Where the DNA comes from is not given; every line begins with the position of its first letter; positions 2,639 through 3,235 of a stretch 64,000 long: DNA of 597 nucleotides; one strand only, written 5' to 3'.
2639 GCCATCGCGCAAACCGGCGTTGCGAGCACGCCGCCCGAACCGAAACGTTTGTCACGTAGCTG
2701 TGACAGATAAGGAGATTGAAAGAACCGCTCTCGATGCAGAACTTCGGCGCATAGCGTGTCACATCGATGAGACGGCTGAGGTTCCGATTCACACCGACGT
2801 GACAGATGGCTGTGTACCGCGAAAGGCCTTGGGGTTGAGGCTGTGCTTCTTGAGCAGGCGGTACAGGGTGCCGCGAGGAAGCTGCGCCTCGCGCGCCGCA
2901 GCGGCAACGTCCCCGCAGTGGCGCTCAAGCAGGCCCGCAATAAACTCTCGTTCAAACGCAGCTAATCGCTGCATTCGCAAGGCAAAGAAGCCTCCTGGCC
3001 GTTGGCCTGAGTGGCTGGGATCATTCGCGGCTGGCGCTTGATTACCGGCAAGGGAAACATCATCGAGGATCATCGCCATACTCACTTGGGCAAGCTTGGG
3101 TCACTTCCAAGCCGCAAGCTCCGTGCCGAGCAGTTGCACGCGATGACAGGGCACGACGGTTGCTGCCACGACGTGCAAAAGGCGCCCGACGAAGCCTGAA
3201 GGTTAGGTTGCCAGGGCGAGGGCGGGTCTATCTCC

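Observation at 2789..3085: Stand-alone Fis-type HTH mini-protein copying the DNA-binding tail of the adjacent NtrC-family activator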

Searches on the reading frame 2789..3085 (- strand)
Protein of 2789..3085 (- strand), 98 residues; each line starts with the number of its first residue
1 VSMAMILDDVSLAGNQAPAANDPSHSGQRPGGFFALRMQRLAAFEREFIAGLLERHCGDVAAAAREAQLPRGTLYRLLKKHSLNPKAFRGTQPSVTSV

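Call 7: search_protein_families(library=pfam, proteins=[window:2789-3085:-], max_evalue=0.01)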
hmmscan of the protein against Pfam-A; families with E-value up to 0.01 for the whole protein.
window:2789-3085:- (98 aa): 1 family
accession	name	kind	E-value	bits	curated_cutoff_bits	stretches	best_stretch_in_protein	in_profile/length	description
PF02954.25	HTH_8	-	8.7e-06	25.8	22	1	41-80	2-41/42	Bacterial regulatory protein, Fis family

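Call 8: find_homologous_proteins(query=window:2789-3085:-, max_evalue=0.001)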
Query window:2789-3085:- (98 aa): 16 proteins with E <= 0.001 among 28 candidates.
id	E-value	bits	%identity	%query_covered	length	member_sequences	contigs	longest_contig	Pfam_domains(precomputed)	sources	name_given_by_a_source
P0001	8.7e-55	201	100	96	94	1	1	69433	PF02954.26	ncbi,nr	ncbi:MAG: hypothetical protein HY699_11860 [Deltaproteobacteria bacterium]|nr:hypothetical protein [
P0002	8.2e-25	105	76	68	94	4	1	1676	PF02954.26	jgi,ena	-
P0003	4.2e-19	87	59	85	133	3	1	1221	PF25601.2,PF02954.26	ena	-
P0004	2.0e-18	84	65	67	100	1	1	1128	PF02954.26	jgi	jgi:transcriptional regulator of acetoin/glycerol metabolism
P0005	3.3e-17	81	59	76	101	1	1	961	-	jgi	jgi:transcriptional regulator of acetoin/glycerol metabolism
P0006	4.8e-17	80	62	67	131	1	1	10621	PF25601.2,PF02954.26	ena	-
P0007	3.7e-16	77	59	65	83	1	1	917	-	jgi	-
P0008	4.4e-16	77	61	67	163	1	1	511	PF25601.2,PF02954.26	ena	-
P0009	9.2e-16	76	61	63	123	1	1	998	PF25601.2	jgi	jgi:DNA-binding NtrC family response regulator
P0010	1.0e-15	76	58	81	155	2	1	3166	PF25601.2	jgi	jgi:DNA-binding NtrC family response regulator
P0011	1.7e-15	75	66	60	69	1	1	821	-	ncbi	-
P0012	2.4e-15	75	51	91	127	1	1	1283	PF25601.2,PF02954.26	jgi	jgi:DNA-binding NtrC family response regulator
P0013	3.2e-15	74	65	64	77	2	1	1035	PF02954.26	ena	-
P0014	9.3e-14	70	65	56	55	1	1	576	PF02954.26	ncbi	-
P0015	7.8e-11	60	62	51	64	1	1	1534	-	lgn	-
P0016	1.1e-10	60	64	51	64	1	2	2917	PF02954.26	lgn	-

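Call 9: find_encoding_contigs(protein=window:2789-3085:-, flank=10000, max_places=10)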
Protein window:2789-3085:- (98 aa): no gene with exactly this product is on record in the collection.

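Call 11: find_encoding_contigs(protein=P0002, flank=10000)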
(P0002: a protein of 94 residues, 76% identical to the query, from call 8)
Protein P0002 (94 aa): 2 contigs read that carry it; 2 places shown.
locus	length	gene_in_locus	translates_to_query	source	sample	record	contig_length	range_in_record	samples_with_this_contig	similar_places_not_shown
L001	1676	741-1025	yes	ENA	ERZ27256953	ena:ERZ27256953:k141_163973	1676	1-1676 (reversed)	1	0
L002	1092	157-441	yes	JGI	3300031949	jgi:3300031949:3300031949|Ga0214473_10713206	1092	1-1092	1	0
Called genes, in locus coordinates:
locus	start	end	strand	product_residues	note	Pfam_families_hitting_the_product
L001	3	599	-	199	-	?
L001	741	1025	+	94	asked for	PF02954:HTH_8 (weak)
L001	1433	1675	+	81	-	?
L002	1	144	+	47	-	?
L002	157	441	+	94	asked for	PF02954:HTH_8 (weak)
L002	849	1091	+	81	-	?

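Call 12: find_encoding_contigs(protein=P0001, flank=10000)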
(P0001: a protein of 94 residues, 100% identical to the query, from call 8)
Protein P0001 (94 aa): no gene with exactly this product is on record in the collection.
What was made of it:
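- Tried and rejected: Neither is on record (calls 9, 12).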

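Call 25: find_related_loci(query=A3, collection=genome_contigs, flank=8000)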
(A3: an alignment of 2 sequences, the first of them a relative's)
Query A3 (94 aa) in genome_contigs; peptide patterns used: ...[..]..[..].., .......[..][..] (x = any residue, [..] = any of these).
57 stretches matched a pattern; 8 encode a relative of the query (tblastn E <= 1e-3); 8 distinct loci.
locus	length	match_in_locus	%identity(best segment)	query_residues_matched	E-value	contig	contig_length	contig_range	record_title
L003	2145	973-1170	62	20-85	3e-23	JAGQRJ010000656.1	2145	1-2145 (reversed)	MAG: Planctomycetota bacterium isolate HKST-UBA89 k127_2260113, whole genome shotgun sequence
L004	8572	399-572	50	27-84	5e-12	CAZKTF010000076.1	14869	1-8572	MAG TPA_asm: uncultured Planctomycetota bacterium isolate SRP119689_co1_234 genome assembly, contig: NODE_5738_length_14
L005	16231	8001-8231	39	1-79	8e-12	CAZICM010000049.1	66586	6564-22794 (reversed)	MAG TPA_asm: uncultured Polyangiaceae bacterium isolate binchicken_co16_258 genome assembly, contig: NODE_724_length_665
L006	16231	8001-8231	44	3-79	1e-11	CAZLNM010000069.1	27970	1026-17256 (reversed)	MAG TPA_asm: uncultured Myxococcales bacterium isolate SRP278314_co2_58 genome assembly, contig: NODE_2283_length_27970_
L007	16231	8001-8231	43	3-79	7e-11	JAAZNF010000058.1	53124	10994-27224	MAG: Myxococcales bacterium isolate AS27yjCOA_137 64616_AS27, whole genome shotgun sequence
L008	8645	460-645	40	26-80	1e-5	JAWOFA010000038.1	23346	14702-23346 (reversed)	MAG: Desulfuromonadaceae bacterium isolate BLK6-1.bin.152 k191_352634, whole genome shotgun sequence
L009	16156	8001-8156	35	29-80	3e-5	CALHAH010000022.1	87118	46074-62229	MAG: uncultured Thermoanaerobaculum sp. isolate H1_Bin_METABAT__169_1 genome assembly, contig: c_000000535685, whole gen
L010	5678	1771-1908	45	37-81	4e-5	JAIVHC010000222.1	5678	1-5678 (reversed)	MAG: Geobacteraceae bacterium isolate MAG32 MTG32_12447, whole genome shotgun sequence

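Call 37: search_protein_representatives(alignment_id=A3)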
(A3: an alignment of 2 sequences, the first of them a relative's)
Query: 2 sequences, 98 profile positions. Proteins with E-value up to 0.001 (for the whole library): 2343; up to 1e-10: 85; up to 1e-30: 1. The best 150 are listed.
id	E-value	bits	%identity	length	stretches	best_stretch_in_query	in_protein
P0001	7.3e-51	186.7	-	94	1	1-98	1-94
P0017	1.7e-24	102.2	-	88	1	10-90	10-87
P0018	5.2e-23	97.4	-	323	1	11-90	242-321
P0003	7.0e-23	97.0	-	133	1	1-89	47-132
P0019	2.5e-22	95.2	-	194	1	14-90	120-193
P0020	2.3e-21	92.2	-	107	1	30-94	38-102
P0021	5.5e-20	87.7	-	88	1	10-89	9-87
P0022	2.7e-19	85.5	-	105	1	7-93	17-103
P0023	3.5e-19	85.1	-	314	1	29-93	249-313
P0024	7.8e-19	84.0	-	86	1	30-91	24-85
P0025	1.2e-18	83.5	-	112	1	19-95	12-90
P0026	1.4e-18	83.3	-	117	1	23-91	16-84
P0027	3.5e-18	82.0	-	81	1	14-89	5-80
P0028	6.6e-18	81.1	-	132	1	10-93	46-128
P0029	7.4e-18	80.9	-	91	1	22-89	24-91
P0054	8.1e-14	68.0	-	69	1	36-90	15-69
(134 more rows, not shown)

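Call 40: find_homologous_proteins(query=A7, max_evalue=0.00001)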
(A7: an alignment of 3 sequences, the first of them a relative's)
Query A7 (3 sequences) (94 aa, profile of the alignment): 85 proteins with E <= 0.00001 among 1708 candidates.
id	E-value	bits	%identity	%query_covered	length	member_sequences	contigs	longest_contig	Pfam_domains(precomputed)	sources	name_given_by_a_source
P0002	1.7e-48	181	76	71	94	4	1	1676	PF02954.26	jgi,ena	-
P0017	2.1e-44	167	53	90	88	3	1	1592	PF02954.26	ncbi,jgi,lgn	-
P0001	4.0e-42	160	100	100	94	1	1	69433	PF02954.26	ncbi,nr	ncbi:MAG: hypothetical protein HY699_11860 [Deltaproteobacteria bacterium]|nr:hypothetical protein [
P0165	7.2e-24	102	72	64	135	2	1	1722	PF25601.2,PF02954.26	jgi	jgi:DNA-binding NtrC family response regulator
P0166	1.1e-23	101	66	63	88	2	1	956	PF02954.26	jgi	jgi:two-component system response regulator GlrR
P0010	2.8e-23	100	58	84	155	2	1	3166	PF25601.2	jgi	jgi:DNA-binding NtrC family response regulator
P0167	5.2e-23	99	66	64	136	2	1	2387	PF25601.2,PF02954.26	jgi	jgi:two-component system response regulator GlrR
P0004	2.4e-22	97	65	70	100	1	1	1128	PF02954.26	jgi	jgi:transcriptional regulator of acetoin/glycerol metabolism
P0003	3.4e-22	96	59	88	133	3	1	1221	PF25601.2,PF02954.26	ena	-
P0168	4.2e-22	96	63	69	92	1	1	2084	-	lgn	-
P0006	5.5e-22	96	62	70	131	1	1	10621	PF25601.2,PF02954.26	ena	-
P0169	9.5e-22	95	64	62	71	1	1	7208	PF02954.26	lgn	-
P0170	3.8e-21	93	47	91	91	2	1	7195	PF02954.26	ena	-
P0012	5.1e-21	92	54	87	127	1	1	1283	PF25601.2,PF02954.26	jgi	jgi:DNA-binding NtrC family response regulator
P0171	7.8e-21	92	54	85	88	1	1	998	-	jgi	jgi:transcriptional regulator of acetoin/glycerol metabolism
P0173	1.8e-20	91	60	62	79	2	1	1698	PF02954.26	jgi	jgi:DNA-binding NtrC family response regulator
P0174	2.2e-20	90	48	93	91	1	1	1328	PF02954.26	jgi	jgi:DNA-binding NtrC family response regulator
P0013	2.2e-20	90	65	67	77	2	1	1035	PF02954.26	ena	-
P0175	2.6e-20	90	64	62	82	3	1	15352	PF02954.26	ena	-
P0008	2.9e-20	90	61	70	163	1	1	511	PF25601.2,PF02954.26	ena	-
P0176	3.2e-20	90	51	88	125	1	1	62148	PF25601.2,PF02954.26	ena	-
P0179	9.8e-20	88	56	85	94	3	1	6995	PF02954.26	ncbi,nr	ncbi:MAG TPA: helix-turn-helix domain-containing protein, partial [Candidatus Paceibacterota bacteri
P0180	1.1e-19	88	66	62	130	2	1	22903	PF25601.2,PF02954.26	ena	-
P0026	1.1e-19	88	60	62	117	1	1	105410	-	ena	-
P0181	1.3e-19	88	53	82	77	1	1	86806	PF02954.26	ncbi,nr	ncbi:MAG: hypothetical protein K8U03_13320 [Planctomycetia bacterium]|nr:hypothetical protein [Planc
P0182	1.6e-19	88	51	85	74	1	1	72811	PF02954.26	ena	-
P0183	1.7e-19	88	50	88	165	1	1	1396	PF25601.2,PF02954.26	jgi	jgi:two-component system response regulator HydG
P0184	2.1e-19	87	54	85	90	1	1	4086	PF02954.26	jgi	-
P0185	2.3e-19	87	61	63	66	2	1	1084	PF02954.26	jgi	jgi:transcriptional regulator of acetoin/glycerol metabolism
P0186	4.5e-19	86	60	62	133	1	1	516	PF25601.2,PF02954.26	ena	-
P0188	6.8e-19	86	64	63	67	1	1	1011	PF02954.26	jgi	jgi:transcriptional regulator of acetoin/glycerol metabolism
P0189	8.5e-19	85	60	62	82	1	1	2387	PF02954.26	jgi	jgi:transcriptional regulator of acetoin/glycerol metabolism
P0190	9.1e-19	85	55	62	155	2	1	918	PF25601.2,PF02954.26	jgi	jgi:DNA-binding NtrC family response regulator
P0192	1.2e-18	85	54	76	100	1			PF02954.26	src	-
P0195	3.1e-18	84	47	90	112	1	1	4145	PF25601.2,PF02954.26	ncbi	-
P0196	3.7e-18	83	56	68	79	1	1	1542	PF02954.26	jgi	jgi:DNA-binding NtrC family response regulator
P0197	4.5e-18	83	59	62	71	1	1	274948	-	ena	-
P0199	6.9e-18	82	59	62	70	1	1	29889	PF02954.26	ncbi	-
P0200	1.2e-17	82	59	62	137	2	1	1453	PF25601.2,PF02954.26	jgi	jgi:DNA-binding NtrC family response regulator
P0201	1.3e-17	82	54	76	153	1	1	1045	PF25601.2,PF02954.26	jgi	jgi:DNA-binding NtrC family response regulator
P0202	1.5e-17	81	67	52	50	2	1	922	PF02954.26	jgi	jgi:transcriptional regulator of acetoin/glycerol metabolism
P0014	2.2e-17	81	65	59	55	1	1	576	PF02954.26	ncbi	-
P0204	4.3e-17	80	55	66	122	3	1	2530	PF25601.2,PF02954.26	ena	-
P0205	6.1e-17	79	58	64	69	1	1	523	PF02954.26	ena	-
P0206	6.7e-17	79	48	78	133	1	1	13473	PF25601.2,PF02954.26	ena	-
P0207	1.0e-16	79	48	88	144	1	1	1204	PF25601.2,PF02954.26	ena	-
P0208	2.5e-16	77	69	57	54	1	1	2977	PF02954.26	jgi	jgi:DNA-binding NtrC family response regulator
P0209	3.6e-16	77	52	80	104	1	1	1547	PF02954.26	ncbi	-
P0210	6.2e-16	76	67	54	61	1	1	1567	PF02954.26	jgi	-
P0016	1.4e-15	75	64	53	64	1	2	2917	PF02954.26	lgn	-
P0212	2.2e-15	74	50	74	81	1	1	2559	PF02954.26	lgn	-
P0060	4.2e-15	73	46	77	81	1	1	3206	PF02954.26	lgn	-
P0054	4.7e-15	73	55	60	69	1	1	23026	PF02954.26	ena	-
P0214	5.5e-15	73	41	83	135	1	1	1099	PF25601.2,PF02954.26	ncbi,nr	ncbi:MAG TPA: helix-turn-helix domain-containing protein, partial [Gemmatimonadaceae bacterium]|nr:h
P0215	5.6e-15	73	64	50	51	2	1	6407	PF02954.26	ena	-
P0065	5.4e-13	67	59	52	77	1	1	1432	PF02954.26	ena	-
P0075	9.6e-13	66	61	54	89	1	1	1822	PF02954.26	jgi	-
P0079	1.7e-12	65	57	52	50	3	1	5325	PF02954.26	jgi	jgi:DNA-binding NtrC family response regulator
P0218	5.4e-7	48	43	60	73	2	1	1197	PF02954.26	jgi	jgi:transcriptional regulator of acetoin/glycerol metabolism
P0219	5.5e-7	47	48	71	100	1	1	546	PF02954.26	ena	-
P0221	1.1e-6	47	44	57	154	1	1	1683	PF25601.2,PF02954.26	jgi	jgi:two-component system, NtrC family, nitrogen regulation response regulator GlnG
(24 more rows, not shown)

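Call 41: find_encoding_contigs(protein=P0017, flank=8000, max_places=4)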
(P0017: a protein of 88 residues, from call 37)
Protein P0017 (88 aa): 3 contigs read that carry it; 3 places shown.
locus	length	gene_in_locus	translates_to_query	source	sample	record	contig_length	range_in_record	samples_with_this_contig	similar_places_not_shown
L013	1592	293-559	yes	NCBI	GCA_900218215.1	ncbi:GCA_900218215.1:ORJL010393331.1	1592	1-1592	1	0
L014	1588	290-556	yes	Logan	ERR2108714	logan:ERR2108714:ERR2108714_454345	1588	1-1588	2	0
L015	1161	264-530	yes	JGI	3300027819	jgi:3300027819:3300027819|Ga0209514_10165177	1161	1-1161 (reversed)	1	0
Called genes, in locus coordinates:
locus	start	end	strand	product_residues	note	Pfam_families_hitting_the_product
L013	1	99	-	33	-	?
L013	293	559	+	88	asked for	PF02954:HTH_8 (weak)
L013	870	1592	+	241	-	?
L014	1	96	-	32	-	?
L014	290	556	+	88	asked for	PF02954:HTH_8 (weak)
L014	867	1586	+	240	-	?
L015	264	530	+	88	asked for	PF02954:HTH_8 (weak)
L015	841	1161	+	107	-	?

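Call 42: find_encoding_contigs(protein=P0181, flank=8000, max_places=2)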
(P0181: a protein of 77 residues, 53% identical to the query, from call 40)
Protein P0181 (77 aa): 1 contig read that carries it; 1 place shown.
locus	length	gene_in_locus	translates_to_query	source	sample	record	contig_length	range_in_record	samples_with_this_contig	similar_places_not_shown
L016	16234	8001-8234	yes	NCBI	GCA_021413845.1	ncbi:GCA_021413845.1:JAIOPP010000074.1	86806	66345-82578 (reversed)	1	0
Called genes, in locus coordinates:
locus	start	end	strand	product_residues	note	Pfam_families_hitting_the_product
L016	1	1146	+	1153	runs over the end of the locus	PF07635:PSCyt1, PF07583:PSCyt2, PF07587:PSD1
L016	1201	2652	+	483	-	PF07394:DUF1501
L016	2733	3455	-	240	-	PF00106:adh_short, PF08659:KR, PF23441:SDR (weak), PF13561:adh_short_C2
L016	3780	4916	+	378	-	PF01300:Sua5_yciO_yrdC, PF01451:LMWPc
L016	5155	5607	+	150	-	PF02502:LacAB_rpiB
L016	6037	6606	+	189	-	-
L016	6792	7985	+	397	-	PF00158:Sigma54_activat, PF14532:Sigma54_activ_2, PF25601:AAA_lid_14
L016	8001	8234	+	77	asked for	PF02954:HTH_8 (weak)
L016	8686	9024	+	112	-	PF00543:P-II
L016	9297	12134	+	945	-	PF07635:PSCyt1, PF07583:PSCyt2, PF07587:PSD1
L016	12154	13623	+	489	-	PF07394:DUF1501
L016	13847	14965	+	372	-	PF03706:LPG_synthase_TM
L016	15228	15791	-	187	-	PF05974:DUF892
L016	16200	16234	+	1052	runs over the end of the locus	PF10070:DabA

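Call 43: find_encoding_contigs(protein=P0182, flank=8000, max_places=2)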
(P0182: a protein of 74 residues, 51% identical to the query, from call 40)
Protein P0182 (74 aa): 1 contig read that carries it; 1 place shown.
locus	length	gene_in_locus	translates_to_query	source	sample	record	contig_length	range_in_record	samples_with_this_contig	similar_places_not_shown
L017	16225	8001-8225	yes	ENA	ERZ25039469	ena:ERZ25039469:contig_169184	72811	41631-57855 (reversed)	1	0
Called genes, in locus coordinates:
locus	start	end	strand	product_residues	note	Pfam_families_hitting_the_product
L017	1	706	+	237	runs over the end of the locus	PF02518:HATPase_c, PF00072:Response_reg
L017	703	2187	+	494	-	PF00535:Glycos_transf_2, PF13641:Glyco_tranf_2_3 (weak), PF13489:Methyltransf_23, PF05219:DREV (weak), PF08241:Methyltransf_11, PF08242:Methyltransf_12, PF13649:Methyltransf_25, PF13847:Methyltransf_31 (weak)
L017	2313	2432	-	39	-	-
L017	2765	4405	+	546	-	-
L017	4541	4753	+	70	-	-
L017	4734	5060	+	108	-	-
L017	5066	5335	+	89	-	-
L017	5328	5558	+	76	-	-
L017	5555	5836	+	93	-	PF04015:DUF362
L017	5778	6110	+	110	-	PF04015:DUF362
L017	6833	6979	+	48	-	-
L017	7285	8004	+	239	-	PF00158:Sigma54_activat, PF14532:Sigma54_activ_2, PF25601:AAA_lid_14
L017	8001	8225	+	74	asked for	PF02954:HTH_8 (weak)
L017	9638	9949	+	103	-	PF16976:RcpC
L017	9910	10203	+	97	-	PF16976:RcpC (weak)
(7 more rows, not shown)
